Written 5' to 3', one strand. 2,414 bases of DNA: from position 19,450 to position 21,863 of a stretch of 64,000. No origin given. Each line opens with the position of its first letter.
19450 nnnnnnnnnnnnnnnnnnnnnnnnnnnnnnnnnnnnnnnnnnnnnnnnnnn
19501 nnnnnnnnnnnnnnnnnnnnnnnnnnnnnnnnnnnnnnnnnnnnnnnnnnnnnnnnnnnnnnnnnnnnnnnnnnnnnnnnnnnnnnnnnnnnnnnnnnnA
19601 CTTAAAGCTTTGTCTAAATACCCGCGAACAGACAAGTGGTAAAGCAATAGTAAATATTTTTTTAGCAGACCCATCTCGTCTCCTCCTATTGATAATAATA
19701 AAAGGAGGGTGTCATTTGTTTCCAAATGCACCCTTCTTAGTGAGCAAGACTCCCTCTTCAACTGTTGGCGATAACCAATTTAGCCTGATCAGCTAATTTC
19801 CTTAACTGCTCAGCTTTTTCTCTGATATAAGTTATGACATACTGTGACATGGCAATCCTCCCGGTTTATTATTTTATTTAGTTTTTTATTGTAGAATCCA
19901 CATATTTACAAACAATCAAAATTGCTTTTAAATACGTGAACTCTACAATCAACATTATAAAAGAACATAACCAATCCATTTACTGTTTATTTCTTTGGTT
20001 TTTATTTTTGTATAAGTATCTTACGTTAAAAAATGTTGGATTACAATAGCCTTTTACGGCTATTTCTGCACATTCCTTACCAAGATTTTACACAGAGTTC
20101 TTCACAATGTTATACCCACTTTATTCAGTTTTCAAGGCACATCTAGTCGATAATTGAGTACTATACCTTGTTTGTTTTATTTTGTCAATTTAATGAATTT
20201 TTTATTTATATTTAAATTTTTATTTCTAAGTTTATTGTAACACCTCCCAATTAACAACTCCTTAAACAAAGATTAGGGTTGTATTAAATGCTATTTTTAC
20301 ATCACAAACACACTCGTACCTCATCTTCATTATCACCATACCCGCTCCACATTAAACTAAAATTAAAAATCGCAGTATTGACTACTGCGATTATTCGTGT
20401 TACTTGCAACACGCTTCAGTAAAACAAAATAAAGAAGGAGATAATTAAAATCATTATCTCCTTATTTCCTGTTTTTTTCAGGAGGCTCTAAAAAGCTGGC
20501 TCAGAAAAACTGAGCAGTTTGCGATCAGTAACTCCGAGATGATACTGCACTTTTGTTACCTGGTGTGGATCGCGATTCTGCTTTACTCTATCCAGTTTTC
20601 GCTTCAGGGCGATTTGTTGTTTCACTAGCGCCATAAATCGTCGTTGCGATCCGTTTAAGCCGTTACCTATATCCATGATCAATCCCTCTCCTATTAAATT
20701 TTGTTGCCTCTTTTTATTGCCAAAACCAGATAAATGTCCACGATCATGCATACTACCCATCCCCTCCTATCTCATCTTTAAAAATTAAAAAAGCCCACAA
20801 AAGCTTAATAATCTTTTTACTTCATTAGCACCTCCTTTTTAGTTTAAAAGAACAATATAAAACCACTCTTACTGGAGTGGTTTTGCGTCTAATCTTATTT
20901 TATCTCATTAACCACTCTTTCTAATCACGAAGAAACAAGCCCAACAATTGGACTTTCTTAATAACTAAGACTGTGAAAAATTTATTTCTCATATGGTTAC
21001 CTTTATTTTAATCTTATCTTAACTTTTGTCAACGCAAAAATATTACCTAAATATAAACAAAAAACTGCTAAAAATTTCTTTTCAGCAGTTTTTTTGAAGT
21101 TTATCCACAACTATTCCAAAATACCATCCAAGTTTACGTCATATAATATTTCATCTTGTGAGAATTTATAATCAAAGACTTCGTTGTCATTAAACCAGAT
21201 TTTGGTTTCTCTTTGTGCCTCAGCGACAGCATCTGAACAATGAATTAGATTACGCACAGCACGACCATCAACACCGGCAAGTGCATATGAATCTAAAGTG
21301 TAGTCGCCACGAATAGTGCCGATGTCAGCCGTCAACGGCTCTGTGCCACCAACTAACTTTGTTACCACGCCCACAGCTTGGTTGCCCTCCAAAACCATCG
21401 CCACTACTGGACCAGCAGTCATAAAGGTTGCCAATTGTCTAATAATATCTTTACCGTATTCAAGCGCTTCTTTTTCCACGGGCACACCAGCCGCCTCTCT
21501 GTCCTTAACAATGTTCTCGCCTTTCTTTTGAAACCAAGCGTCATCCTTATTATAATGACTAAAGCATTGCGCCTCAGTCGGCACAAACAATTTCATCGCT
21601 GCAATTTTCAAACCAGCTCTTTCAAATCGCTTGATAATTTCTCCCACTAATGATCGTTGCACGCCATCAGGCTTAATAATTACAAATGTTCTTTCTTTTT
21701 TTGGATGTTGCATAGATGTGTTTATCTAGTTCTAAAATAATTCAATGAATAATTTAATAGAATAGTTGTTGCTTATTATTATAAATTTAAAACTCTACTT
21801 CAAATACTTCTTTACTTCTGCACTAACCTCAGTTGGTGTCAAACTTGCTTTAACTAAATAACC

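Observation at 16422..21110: AT-rich, terminator-dense island with two orphan GGDEF-type proteins and several micro transcription units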

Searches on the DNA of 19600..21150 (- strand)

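Call 36: search_rna_families(source=window, start=19600, end=21150, threshold=evalue, max_evalue=10, show_alignments=3)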
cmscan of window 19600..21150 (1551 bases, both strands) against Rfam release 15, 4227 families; matches with E-value up to 10: 23.
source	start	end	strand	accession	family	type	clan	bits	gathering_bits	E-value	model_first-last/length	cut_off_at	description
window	20421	20496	-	RF02366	Yfr19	Gene; sRNA;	-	36.5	70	0.0017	1-82/82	no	Cyanobacterial functional RNA 19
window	19887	19950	-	RF04225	MIR7502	Gene; miRNA;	-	26.6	71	2.1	1-143/143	no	MIR7502 microRNA precursor family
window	19889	19946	-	RF03463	mir-3036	Gene; miRNA;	-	22.9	70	0.41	1-58/58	no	mir-3036 microRNA precursor family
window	19887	19948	-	RF04130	MIR7996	Gene; miRNA;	-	22.3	119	0.34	1-190/190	no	MIR7996 microRNA precursor family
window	19886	19949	-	RF04127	MIR8007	Gene; miRNA;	-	21.8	195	0.2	1-226/226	no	MIR8007 microRNA precursor family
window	20354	20520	-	RF04324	Pestivirus-3UTR-SLIV-SLIII-SLII-CSFV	Gene; sRNA;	CL00151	21.5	150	0.42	1-170/170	no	Pestivirus 3' UTR SLIV, SLIII and SLII classical swine fever virus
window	20854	20960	-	RF01859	Phe_leader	Cis-reg; leader;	-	20.5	55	1.8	1-125/125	no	Phenylalanine leader peptide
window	21056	21119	-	RF01470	rli38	Gene; sRNA;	-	20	49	8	1-150/150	no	Listeria sRNA rli38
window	20389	20479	-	RF00265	SNORA69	Gene; snRNA; snoRNA; HACA-box;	-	19.8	47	1.6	1-132/132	no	Small nucleolar RNA SNORA69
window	20851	20983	-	RF04182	GibS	Gene; sRNA;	-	19.3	115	8.4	1-142/142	no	GibS sRNA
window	19888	19949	-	RF04278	MIR4372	Gene; miRNA;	CL00145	18.3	100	5.7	1-123/123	no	MIR4372 microRNA precursor family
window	20414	20483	+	RF00832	mir-71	Gene; miRNA;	-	18.1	50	1.6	1-73/73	no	mir-71 microRNA precursor family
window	19872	19907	-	RF00522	PreQ1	Cis-reg; riboswitch;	-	18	39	1.2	1-45/45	no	PreQ1 (pre queuosine) riboswitch aptamer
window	19888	19949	-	RF04134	MIR7504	Gene; miRNA;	-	18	83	7.1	1-124/124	no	MIR7504 microRNA precursor family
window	20419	20480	-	RF00336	snoJ26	Gene; snRNA; snoRNA; CD-box;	-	17.9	50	7.9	1-147/147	no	Small nucleolar RNA J26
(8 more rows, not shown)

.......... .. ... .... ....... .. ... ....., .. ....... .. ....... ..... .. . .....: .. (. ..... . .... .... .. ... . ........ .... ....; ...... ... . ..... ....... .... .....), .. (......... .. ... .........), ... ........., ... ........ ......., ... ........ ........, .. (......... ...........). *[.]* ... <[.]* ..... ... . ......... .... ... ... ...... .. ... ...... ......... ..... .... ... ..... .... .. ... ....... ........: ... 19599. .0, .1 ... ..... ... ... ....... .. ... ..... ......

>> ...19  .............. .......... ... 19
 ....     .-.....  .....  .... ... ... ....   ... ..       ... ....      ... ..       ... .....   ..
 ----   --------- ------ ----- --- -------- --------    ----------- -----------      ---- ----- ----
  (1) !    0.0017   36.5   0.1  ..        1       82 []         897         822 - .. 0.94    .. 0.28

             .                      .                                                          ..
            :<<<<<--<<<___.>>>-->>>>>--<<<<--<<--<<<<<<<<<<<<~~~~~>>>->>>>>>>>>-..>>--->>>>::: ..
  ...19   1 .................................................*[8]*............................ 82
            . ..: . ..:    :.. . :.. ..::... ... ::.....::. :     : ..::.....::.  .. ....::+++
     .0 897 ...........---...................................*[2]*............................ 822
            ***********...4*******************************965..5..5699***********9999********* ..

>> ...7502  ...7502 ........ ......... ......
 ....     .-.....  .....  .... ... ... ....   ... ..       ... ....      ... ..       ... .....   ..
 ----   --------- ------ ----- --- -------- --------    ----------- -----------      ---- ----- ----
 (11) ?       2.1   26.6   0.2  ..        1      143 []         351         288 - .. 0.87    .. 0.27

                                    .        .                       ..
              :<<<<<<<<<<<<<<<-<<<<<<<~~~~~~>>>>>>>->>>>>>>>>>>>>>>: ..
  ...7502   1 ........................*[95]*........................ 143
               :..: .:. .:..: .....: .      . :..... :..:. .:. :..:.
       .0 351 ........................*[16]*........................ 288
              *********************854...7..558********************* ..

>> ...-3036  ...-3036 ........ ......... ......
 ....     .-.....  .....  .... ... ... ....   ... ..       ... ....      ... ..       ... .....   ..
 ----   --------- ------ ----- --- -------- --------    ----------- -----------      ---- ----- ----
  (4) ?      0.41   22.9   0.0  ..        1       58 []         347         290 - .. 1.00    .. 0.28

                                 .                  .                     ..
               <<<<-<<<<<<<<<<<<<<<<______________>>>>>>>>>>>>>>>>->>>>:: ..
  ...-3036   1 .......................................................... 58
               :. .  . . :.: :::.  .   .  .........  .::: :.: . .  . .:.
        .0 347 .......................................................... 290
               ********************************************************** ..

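Call 87: build_rna_model(alignment_id=A5)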
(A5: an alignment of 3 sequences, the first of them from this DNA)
Model R1 built from alignment A5 (3 sequences, 164 columns); structure: RNAalifold consensus.
model positions 163; base pairs 41; branch points 2; effective number of sequences 1.02; information 0.591 bits per position. Calibrated on 0.2 Mb of random sequence (short: E-values are rough).
structure used (alignment columns):
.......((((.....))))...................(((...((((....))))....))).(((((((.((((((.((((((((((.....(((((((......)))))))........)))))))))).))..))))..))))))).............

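Call 88: search_with_rna_model(model_id=R1, sources=[window, L005, L006, L010, L011, L012, L013, L014, L015, L016, L041, L001, L002], max_evalue=10)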
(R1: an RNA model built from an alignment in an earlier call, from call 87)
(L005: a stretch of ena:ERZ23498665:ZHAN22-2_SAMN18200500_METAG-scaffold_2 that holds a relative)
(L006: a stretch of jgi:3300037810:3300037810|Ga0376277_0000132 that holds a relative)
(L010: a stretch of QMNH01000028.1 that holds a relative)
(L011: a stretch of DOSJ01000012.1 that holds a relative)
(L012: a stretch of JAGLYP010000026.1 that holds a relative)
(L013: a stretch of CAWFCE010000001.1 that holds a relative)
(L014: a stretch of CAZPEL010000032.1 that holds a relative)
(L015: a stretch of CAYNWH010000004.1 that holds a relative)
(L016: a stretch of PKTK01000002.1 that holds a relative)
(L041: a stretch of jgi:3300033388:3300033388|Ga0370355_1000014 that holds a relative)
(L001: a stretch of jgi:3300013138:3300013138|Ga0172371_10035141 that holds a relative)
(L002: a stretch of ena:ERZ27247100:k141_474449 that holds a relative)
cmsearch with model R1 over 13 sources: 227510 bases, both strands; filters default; matches with E-value up to 10: 7.
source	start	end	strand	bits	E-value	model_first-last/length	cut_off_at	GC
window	19997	20159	-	192.8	2.1e-36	1-163/163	no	0.32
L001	2726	2888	+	192.4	2.5e-36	1-163/163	no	0.35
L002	7889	8051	+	185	8e-35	1-163/163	no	0.31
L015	3735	3825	-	22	0.049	1-163/163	no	0.27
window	60158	60270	-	12.5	4.1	1-163/163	no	0.28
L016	11079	11188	+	10.9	8.6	1-163/163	no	0.36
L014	6282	6379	+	10.6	9.7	1-163/163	no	0.37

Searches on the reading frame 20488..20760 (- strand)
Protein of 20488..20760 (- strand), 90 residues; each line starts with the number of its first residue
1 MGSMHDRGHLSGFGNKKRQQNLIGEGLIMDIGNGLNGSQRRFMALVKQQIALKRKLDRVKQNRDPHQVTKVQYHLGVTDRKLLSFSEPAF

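Call 3: search_protein_families(library=pfam, proteins=[window:20488-20760:-], max_evalue=1)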
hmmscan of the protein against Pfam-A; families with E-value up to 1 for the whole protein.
window:20488-20760:- (90 aa): 1 family
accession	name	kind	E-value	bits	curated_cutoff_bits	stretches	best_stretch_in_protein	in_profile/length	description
PF07818.18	HCNGP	-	0.058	14.4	26.3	1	40-80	18-58/94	HCNGP-like protein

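Call 8: search_protein_families(library=padloc, proteins=[window:20488-20760:-], max_evalue=1)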
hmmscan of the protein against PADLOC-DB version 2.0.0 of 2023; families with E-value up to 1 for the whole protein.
window:20488-20760:- (90 aa): 0 families

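Call 9: search_protein_families(library=ncbifam, proteins=[window:20488-20760:-], max_evalue=1)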
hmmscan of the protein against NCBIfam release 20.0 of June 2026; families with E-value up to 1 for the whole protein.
window:20488-20760:- (90 aa): 0 families

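Call 69: search_protein_families(library=phrogs, proteins=[window:20488-20760:-], max_evalue=0.01)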
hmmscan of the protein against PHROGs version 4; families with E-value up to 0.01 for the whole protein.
window:20488-20760:- (90 aa): 0 families

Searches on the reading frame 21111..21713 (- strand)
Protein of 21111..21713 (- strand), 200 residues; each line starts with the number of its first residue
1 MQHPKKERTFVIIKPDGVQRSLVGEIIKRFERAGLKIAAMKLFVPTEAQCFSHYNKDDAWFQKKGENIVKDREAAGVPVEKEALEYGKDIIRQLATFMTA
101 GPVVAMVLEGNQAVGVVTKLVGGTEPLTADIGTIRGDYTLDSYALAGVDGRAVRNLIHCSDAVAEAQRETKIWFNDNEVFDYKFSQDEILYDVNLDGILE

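Call 3: search_protein_families(library=pfam, proteins=[window:21111-21713:-], max_evalue=1)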
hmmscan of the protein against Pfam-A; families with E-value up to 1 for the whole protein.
window:21111-21713:- (200 aa): 3 families
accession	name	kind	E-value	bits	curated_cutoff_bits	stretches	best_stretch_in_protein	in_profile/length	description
PF00334.24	NDK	-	1.1e-40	139.1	27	2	86-179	52-135/135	Nucleoside diphosphate kinase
PF16288.11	DUF4934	-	0.024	15.2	27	0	34-61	28-54/102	Domain of unknown function (DUF4934)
PF14871.12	GHL6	-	0.18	12.4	35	0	17-67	40-88/132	Hypothetical glycosyl hydrolase 6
